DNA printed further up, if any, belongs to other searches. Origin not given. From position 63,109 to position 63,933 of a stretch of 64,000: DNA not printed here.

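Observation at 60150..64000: AT-rich polymorphic-toxin island: YD/RHS-type toxin end followed by an orphan toxin/immunity array, upstream of tpiA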

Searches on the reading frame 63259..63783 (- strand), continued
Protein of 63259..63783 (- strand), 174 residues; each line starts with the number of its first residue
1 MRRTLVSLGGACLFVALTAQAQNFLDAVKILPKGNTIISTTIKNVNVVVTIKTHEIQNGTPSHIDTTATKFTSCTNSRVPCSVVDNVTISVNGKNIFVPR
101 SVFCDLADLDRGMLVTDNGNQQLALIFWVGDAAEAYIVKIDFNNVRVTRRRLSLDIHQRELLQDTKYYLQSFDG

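Call 35: find_homologous_proteins(query=L086:7939-8970:+, max_evalue=1e-10)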
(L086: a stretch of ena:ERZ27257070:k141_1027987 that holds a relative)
Query L086:7939-8970:+ (344 aa): 4766 proteins with E <= 1e-10 among 8000 candidates; the best 120 are listed.
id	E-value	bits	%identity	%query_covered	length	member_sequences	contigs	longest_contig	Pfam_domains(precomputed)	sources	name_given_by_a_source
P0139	1.3e-225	766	100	100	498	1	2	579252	PF05593.20,PF25023.2,PF10908.14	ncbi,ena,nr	ncbi:MAG TPA: RHS repeat-associated core domain-containing protein [Gammaproteobacteria bacterium]|n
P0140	3.7e-190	650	88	95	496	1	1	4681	PF05593.20,PF25023.2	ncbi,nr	ncbi:MAG TPA: RHS repeat-associated core domain-containing protein [Candidatus Saccharimonadales bac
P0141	5.8e-151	521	80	85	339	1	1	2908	PF05593.20,PF25023.2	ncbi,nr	ncbi:MAG TPA: hypothetical protein VJP80_00445, partial [Candidatus Saccharimonadales bacterium]|nr:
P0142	6.9e-150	517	84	80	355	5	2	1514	PF05593.20,PF25023.2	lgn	-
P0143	3.4e-139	482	86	72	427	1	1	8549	PF05593.20,PF25023.2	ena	-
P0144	1.2e-128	447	53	95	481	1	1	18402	PF05593.20,PF25023.2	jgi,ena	-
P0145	6.0e-128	445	61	97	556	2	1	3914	PF05593.20,PF25023.2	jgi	-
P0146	9.3e-126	438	57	96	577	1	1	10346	PF05593.20,PF25023.2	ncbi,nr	ncbi:MAG: RHS repeat-associated core domain-containing protein, partial [Acidobacteria bacterium]|nr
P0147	1.9e-125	437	58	95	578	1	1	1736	PF05593.20,PF25023.2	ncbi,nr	ncbi:MAG TPA: RHS repeat-associated core domain-containing protein, partial [Candidatus Saccharimona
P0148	2.4e-125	436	60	97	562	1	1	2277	PF05593.20,PF25023.2,PF21724.3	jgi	jgi:RHS repeat-associated protein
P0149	2.7e-124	433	60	97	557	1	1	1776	PF05593.20,PF25023.2,PF22322.2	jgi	-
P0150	6.0e-123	429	58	99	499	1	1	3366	PF05593.20,PF25023.2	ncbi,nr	ncbi:MAG: RHS repeat-associated core domain-containing protein, partial [Mariprofundaceae bacterium]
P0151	8.9e-123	428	61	98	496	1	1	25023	PF05593.20,PF25023.2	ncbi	-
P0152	1.7e-122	427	57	99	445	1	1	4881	PF05593.20,PF25023.2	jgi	-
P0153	1.1e-121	424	62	95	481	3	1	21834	PF05593.20,PF25023.2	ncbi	-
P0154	3.7e-121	423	60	97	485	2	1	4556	PF05593.20,PF25023.2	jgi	-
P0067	6.9e-121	422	83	67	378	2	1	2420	PF05593.20,PF25023.2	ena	-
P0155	1.3e-120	421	61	95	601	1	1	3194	PF05593.20,PF25023.2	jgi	jgi:RHS repeat-associated protein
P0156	4.4e-120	419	59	95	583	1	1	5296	PF05593.20,PF25023.2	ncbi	-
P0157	1.3e-119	418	56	96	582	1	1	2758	PF05593.20,PF25023.2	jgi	-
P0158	1.4e-119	417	59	94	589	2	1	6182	PF05593.20,PF25023.2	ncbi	-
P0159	5.2e-119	416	59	95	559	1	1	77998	PF05593.20,PF25023.2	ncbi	-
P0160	5.7e-119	416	59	95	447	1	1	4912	PF05593.20,PF25023.2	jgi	-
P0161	6.9e-119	415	57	98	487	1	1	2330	PF05593.20,PF25023.2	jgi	-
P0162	7.4e-119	415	55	99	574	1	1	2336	PF05593.20,PF25023.2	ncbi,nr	ncbi:MAG: RHS repeat-associated core domain-containing protein, partial [Nitrospinae bacterium]|nr:R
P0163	3.4e-118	413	61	94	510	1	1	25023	PF13441.13,PF05593.20,PF25023.2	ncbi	-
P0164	5.9e-118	412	57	98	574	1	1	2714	PF05593.20,PF25023.2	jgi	-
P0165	7.9e-118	412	56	95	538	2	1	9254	PF05593.20,PF25023.2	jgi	jgi:RHS repeat-associated protein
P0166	8.2e-118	412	60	95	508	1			PF05593.20,PF25023.2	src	-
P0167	9.2e-118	412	57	97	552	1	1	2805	PF05593.20,PF25023.2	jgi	-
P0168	1.3e-117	411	57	99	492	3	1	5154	PF05593.20,PF25023.2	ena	-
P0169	1.8e-117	411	57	95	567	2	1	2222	PF05593.20,PF25023.2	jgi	jgi:RHS repeat-associated protein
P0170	2.5e-117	410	58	95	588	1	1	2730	PF05593.20,PF25023.2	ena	-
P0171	3.4e-117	410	58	97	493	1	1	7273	PF05593.20,PF25023.2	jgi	-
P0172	1.0e-116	408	57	95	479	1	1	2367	PF05593.20,PF25023.2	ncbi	-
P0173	1.1e-116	408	61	91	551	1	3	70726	PF05593.20,PF25023.2,PF18925.6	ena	-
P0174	1.2e-116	408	56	98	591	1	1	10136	PF05593.20,PF25023.2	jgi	jgi:RHS repeat-associated protein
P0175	1.2e-116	408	56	94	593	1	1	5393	PF05593.20,PF25023.2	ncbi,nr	ncbi:MAG: hypothetical protein HQK85_07790 [Nitrospinae bacterium]|nr:hypothetical protein [Nitrospi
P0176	1.6e-116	407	59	94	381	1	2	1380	PF05593.20,PF25023.2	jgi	jgi:RHS repeat-associated protein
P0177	2.2e-116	407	55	98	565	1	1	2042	PF05593.20,PF25023.2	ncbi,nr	ncbi:MAG: RHS repeat-associated core domain-containing protein, partial [Magnetococcales bacterium]|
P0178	2.6e-116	407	55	97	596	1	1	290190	PF05593.20,PF25023.2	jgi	jgi:RHS repeat-associated protein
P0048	3.1e-116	406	82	63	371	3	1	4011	PF05593.20,PF25023.2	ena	-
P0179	3.8e-116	406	57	95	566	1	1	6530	PF05593.20,PF25023.2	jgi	jgi:RHS repeat-associated protein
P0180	4.0e-116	406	58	95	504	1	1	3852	PF05593.20,PF25023.2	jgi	jgi:RHS repeat-associated protein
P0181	6.9e-116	405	55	98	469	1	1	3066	PF05593.20,PF25023.2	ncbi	-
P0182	8.0e-116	405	61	94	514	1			PF05593.20,PF25023.2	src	-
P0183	1.3e-115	404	58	95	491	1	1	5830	PF05593.20,PF25023.2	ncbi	-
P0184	1.5e-115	404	51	80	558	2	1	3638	PF05593.20,PF25023.2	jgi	-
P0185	2.1e-115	404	57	98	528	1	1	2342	PF05593.20,PF25023.2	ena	-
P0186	4.9e-115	403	58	93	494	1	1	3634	PF05593.20,PF25023.2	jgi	-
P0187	4.9e-115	403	57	95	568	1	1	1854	PF05593.20,PF25023.2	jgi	jgi:RHS repeat-associated protein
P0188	7.2e-115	402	58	95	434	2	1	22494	PF05593.20,PF25023.2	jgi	jgi:RHS repeat-associated protein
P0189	1.2e-114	401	57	98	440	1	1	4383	PF05593.20,PF25023.2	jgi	-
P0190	1.2e-114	401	56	95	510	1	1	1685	PF05593.20,PF25023.2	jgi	jgi:RHS repeat-associated protein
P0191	1.7e-114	401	58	95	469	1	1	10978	PF05593.20,PF25023.2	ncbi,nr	ncbi:MAG: RHS repeat-associated core domain-containing protein, partial [Elusimicrobia bacterium]|nr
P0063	2.1e-114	400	84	60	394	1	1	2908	PF05593.20,PF25023.2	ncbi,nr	ncbi:MAG TPA: RHS repeat-associated core domain-containing protein, partial [Candidatus Saccharimona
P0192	2.5e-114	400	58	94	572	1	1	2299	PF05593.20,PF25023.2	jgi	jgi:RHS repeat-associated protein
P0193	4.1e-114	400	56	95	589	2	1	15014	PF05593.20,PF25023.2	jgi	jgi:RHS repeat-associated protein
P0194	6.0e-114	399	57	98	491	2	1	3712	PF05593.20,PF25023.2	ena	-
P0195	6.5e-114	399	55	97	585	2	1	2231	PF05593.20,PF25023.2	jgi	jgi:RHS repeat-associated protein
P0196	8.1e-114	399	56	97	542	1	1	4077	PF05593.20,PF25023.2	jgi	-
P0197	8.9e-114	398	56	98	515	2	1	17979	PF05593.20,PF25023.2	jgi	-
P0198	9.1e-114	398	57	95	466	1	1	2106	PF05593.20,PF25023.2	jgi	-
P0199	1.0e-113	398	56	97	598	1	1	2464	PF05593.20,PF25023.2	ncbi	-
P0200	1.0e-113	398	55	95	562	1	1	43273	PF05593.20,PF25023.2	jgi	jgi:RHS repeat-associated protein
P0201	1.0e-113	398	56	95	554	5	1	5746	PF05593.20,PF25023.2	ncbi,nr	ncbi:MAG: RHS repeat-associated core domain-containing protein, partial [candidate division NC10 bac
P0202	1.1e-113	398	57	94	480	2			PF05593.20,PF25023.2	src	-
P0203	1.1e-113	398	58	95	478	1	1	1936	PF05593.20,PF25023.2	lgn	-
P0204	1.1e-113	398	56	95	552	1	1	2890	PF05593.20,PF25023.2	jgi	jgi:RHS repeat-associated protein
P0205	1.3e-113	398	58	95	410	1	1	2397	PF05593.20,PF25023.2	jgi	jgi:RHS repeat-associated protein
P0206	1.4e-113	398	58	95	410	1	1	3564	PF05593.20,PF25023.2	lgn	-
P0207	1.5e-113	398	57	95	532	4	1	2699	PF05593.20,PF25023.2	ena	-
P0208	1.7e-113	398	54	98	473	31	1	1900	PF05593.20,PF25023.2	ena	-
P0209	1.8e-113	397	56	96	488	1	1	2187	PF05593.20,PF25023.2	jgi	jgi:RHS repeat-associated protein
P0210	1.8e-113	397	57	97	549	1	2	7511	PF05593.20,PF25023.2,PF03527.21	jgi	-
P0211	1.9e-113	397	55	95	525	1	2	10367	PF05593.20,PF25023.2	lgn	-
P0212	2.2e-113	397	56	97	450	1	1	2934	PF05593.20,PF25023.2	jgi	-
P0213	2.5e-113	397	54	98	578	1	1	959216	PF05593.20,PF25023.2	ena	-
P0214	2.7e-113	397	55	98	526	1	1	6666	PF05593.20,PF25023.2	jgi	-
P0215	4.0e-113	396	58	94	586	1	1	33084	PF05593.20,PF25023.2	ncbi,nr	ncbi:MAG: RHS repeat-associated core domain-containing protein [Gammaproteobacteria bacterium]|nr:RH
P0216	5.9e-113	396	57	95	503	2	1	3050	PF05593.20,PF25023.2,PF22322.2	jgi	jgi:RHS repeat-associated protein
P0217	7.4e-113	395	56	98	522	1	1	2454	PF05593.20,PF25023.2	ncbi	-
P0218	8.2e-113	395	53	95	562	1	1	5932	PF05593.20,PF25023.2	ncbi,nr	ncbi:MAG: hypothetical protein K6U80_19545 [Firmicutes bacterium]|nr:hypothetical protein [Bacillota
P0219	9.3e-113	395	57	95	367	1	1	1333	PF05593.20,PF25023.2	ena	-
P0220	1.0e-112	395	58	90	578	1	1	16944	PF05593.20,PF25023.2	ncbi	-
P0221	1.2e-112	395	56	98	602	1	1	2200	PF05593.20,PF25023.2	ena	-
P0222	1.5e-112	394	57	95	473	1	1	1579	PF05593.20,PF25023.2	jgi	jgi:RHS repeat-associated protein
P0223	1.6e-112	394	56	95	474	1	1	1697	PF05593.20,PF25023.2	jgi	jgi:RHS repeat-associated protein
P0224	1.6e-112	394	58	96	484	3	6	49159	PF05593.20,PF25023.2,PF10908.14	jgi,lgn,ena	jgi:RHS repeat-associated protein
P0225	1.8e-112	394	54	98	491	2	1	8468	PF05593.20,PF25023.2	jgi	jgi:RHS repeat-associated protein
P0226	2.5e-112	394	54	97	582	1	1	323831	PF05593.20,PF14220.12,PF25023.2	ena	-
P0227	2.7e-112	394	55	95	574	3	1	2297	PF05593.20,PF25023.2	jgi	jgi:RHS repeat-associated protein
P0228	2.8e-112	393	54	98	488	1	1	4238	PF05593.20,PF25023.2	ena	-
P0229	2.9e-112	393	55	98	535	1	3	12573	PF05593.20,PF25023.2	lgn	-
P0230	3.4e-112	393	54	95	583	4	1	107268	PF05593.20,PF25023.2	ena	-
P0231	3.6e-112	393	55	97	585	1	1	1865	PF05593.20,PF25023.2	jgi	jgi:RHS repeat-associated protein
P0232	3.8e-112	393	56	95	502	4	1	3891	PF05593.20,PF25023.2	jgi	jgi:RHS repeat-associated protein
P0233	4.5e-112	393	56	95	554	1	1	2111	PF05593.20,PF25023.2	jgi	-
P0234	4.8e-112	393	56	97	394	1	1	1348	PF05593.20,PF25023.2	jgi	jgi:RHS repeat-associated protein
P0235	7.0e-112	392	56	94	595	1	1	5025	PF05593.20,PF25023.2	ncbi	-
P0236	7.1e-112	392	56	98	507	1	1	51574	PF05593.20,PF25023.2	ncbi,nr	ncbi:MAG: RHS repeat-associated core domain-containing protein [Candidatus Contendobacter sp.]|nr:RH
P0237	7.2e-112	392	54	95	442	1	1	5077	PF05593.20,PF25023.2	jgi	-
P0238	8.7e-112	392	56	95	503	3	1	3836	PF05593.20,PF25023.2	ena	-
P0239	9.0e-112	392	56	95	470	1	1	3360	PF05593.20,PF25023.2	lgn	-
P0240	1.1e-111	392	53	99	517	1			PF05593.20,PF25023.2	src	-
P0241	1.1e-111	392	56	95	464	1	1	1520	PF05593.20,PF25023.2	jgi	jgi:RHS repeat-associated protein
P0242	1.1e-111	391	55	97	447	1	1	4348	PF05593.20,PF25023.2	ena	-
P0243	1.2e-111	391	55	96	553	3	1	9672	PF05593.20,PF25023.2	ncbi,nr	ncbi:MAG: hypothetical protein PHQ14_09785 [Chromatiales bacterium]|nr:hypothetical protein [Chromat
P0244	1.3e-111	391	57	95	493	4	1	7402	PF05593.20,PF25023.2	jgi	-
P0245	1.7e-111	391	53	98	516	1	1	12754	PF15606.11,PF05593.20,PF25023.2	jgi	jgi:RHS repeat-associated protein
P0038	2.1e-111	391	78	66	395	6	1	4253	PF05593.20,PF25023.2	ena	-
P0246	2.1e-111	391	53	96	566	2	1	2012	PF05593.20,PF25023.2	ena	-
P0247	3.0e-111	390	56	95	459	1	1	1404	PF05593.20,PF25023.2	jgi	jgi:RHS repeat-associated protein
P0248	3.1e-111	390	57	94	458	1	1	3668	PF05593.20,PF25023.2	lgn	-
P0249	4.0e-111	390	57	94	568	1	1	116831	PF05593.20,PF25023.2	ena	-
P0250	5.0e-111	389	58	91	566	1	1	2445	PF07591.16,PF05593.20,PF25023.2,PF13403.12,PF14890.12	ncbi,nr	ncbi:MAG: hypothetical protein HQK86_15155 [Nitrospinae bacterium]|nr:hypothetical protein [Nitrospi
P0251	5.5e-111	389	57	95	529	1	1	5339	PF05593.20,PF25023.2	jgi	jgi:RHS repeat-associated protein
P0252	6.2e-111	389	56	92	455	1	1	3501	PF05593.20,PF25023.2,PF15535.13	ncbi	ncbi:MAG: RHS repeat domain-containing protein, partial [Gammaproteobacteria bacterium]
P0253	7.7e-111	389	58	95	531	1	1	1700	PF05593.20,PF25023.2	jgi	jgi:RHS repeat-associated protein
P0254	8.0e-111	389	56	95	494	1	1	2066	PF05593.20,PF25023.2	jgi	jgi:RHS repeat-associated protein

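Call 36: find_encoding_contigs(protein=P0213, flank=10000, max_places=2)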
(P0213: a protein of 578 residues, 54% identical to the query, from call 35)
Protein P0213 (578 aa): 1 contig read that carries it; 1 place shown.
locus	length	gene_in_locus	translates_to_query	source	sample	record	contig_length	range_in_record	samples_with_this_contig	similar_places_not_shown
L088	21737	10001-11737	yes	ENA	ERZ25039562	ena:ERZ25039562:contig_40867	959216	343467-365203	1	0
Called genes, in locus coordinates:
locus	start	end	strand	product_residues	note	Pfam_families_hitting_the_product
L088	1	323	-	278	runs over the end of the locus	-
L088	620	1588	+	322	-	PF02355:SecD_SecF_C, PF09335:VTT_dom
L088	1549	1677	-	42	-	PF08328:ASL_C (weak)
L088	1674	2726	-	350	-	PF00206:Lyase_1 (weak)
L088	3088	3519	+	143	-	PF02798:GST_N, PF13417:GST_N_3, PF13409:GST_N_2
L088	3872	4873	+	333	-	PF22842:Pel9A-like_beta_helix (faint), PF13229:Beta_helix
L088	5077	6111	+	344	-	PF13229:Beta_helix (weak)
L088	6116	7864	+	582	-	PF25020:TTR_TEN1-4, PF24329:FN-plug_TEN1-4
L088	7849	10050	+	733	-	PF25021:TEN_NHL, PF01436:NHL (faint), PF13449:Phytase-like (faint), PF24684:Vgb_lyase, PF25021:TEN_NHL (weak), PF24684:Vgb_lyase (weak), PF25021:TEN_NHL, PF25023:TEN_YD-shell, +3 more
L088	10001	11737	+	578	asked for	PF05593:RHS_repeat (faint), PF25023:TEN_YD-shell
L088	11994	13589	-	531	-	PF00501:AMP-binding, PF13193:AMP-binding_C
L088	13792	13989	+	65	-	-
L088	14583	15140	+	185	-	PF05681:Fumerase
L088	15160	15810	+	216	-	PF05683:Fumerase_C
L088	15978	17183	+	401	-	PF00990:GGDEF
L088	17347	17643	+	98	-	-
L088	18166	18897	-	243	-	PF12804:NTP_transf_3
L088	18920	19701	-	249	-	-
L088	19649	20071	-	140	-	PF13458:Peripla_BP_6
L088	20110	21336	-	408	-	PF00890:FAD_binding_2, PF01266:DAO (weak), PF03486:HI0933_like, PF07992:Pyr_redox_2 (faint), PF12831:FAD_oxidored, PF13450:NAD_binding_8 (faint), PF13738:Pyr_redox_3 (faint), PF22780:HI0933_like_1st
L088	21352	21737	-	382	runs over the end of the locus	PF00226:DnaJ, PF01556:DnaJ_C, PF15777:Anti-TRAP (faint), PF17302:DUF5351 (faint), PF00684:DnaJ_CXXCXGXG, PF27659:CHP02642 (faint), PF27439:DnaJ_C_2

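Call 37: find_encoding_contigs(protein=P0178, flank=10000, max_places=2)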
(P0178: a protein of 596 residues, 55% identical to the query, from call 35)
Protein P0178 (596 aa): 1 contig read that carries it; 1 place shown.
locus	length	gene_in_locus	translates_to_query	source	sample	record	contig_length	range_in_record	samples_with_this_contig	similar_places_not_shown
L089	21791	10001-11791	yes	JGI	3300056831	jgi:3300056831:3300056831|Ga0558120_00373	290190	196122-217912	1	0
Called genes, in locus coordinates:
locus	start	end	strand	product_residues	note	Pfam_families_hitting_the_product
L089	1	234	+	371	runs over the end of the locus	PF09587:PGA_cap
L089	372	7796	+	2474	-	PF18911:PKD_4, PF22352:K319L-like_PKD, PF18911:PKD_4, PF22352:K319L-like_PKD, PF25020:TTR_TEN1-4, PF25021:TEN_NHL, PF25021:TEN_NHL, PF25023:TEN_YD-shell, +6 more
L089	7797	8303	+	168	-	-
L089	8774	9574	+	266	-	PF25023:TEN_YD-shell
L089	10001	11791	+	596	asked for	PF05593:RHS_repeat (faint), PF25023:TEN_YD-shell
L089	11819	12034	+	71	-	-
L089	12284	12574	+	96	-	-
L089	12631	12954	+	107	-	PF26665:DUF8220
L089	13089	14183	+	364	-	PF25023:TEN_YD-shell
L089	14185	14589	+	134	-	PF15594:Imm50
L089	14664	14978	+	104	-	-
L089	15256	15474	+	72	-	-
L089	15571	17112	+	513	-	PF13226:DUF4034 (faint), PF13428:TPR_14 (faint), PF13431:TPR_17 (faint), PF00515:TPR_1 (faint), PF07719:TPR_2 (faint), PF13181:TPR_8 (faint), PF13432:TPR_16, PF14559:TPR_19, +4 more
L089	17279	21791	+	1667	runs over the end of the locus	PF01229:Glyco_hydro_39, PF07705:CARDB, PF07691:PA14, PF07705:CARDB, PF07691:PA14, PF03422:CBM_6, PF18099:CBM_35_2 (weak), PF22704:CBM13-like, +3 more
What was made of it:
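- Relatives such as L089 have this layout: a 2474-aa main gene, then an immunity gene, then orphan modules (call 37).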

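Call 51: search_solved_structures(query=A2, max_evalue=1, show_alignments=2)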
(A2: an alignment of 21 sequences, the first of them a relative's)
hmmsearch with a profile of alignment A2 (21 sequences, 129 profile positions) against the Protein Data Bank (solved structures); distinct sequences matched with E-value up to 1: 3.
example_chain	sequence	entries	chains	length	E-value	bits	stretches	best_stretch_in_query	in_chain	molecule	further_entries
4lpq_A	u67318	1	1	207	0.019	18.3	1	21-119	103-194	ErfK/YbiS/YcfS/YnhG family protein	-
4c57_C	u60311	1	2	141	0.88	12.9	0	18-46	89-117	NANOBODY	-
5y7z_D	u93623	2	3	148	0.92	12.9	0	18-46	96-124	NANOBODY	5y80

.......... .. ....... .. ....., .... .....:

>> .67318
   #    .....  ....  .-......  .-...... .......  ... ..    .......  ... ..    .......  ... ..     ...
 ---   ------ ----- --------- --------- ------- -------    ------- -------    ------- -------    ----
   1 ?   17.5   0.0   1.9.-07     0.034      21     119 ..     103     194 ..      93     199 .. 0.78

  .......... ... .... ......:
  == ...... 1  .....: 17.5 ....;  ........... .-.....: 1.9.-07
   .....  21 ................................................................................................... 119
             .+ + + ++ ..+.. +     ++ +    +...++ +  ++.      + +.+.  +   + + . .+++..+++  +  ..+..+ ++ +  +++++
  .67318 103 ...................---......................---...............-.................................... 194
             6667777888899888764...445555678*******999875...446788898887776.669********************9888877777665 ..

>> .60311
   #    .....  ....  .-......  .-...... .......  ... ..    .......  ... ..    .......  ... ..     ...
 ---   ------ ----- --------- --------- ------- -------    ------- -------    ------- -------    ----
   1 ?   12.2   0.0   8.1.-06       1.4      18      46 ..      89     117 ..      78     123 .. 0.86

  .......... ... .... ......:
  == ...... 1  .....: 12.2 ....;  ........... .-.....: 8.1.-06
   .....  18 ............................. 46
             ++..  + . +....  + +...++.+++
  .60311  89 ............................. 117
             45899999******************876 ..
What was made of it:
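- On Tlde1 family (PF10908): The profile aligns the motif to 4lpq at E=0.019 (call 51).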

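Call 54: predict_structure(alignment_id=A2)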
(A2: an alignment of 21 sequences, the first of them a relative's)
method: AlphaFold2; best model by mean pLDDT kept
length: 137 residues; sequences in the alignment: 21
mean_pLDDT: 93.2   pTM: 0.87
mean pLDDT of the five models: 93.2, 92.5, 92.2, 90.9, 90.9
residues with pLDDT >= 90: 110; 70-90: 27; 50-70: 0; < 50: 0
segments of 3 or more residues with pLDDT < 50: none
pLDDT, mean of each block of 10 residues (from residue 1): 93 95 96 95 94 97 91 96 94 90 84 96 89 97
secondary structure, 60 per line:
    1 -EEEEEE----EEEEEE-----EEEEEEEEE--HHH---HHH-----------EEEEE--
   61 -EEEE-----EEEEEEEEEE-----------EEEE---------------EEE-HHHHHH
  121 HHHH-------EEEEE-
elements in order: E2-7 E12-17 E23-31 E54-58 E62-65 E71-80 E92-95 E111-113 H115-124 E132-136
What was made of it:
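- On Tlde1 family (PF10908): The model has pLDDT 93.2 (call 54).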
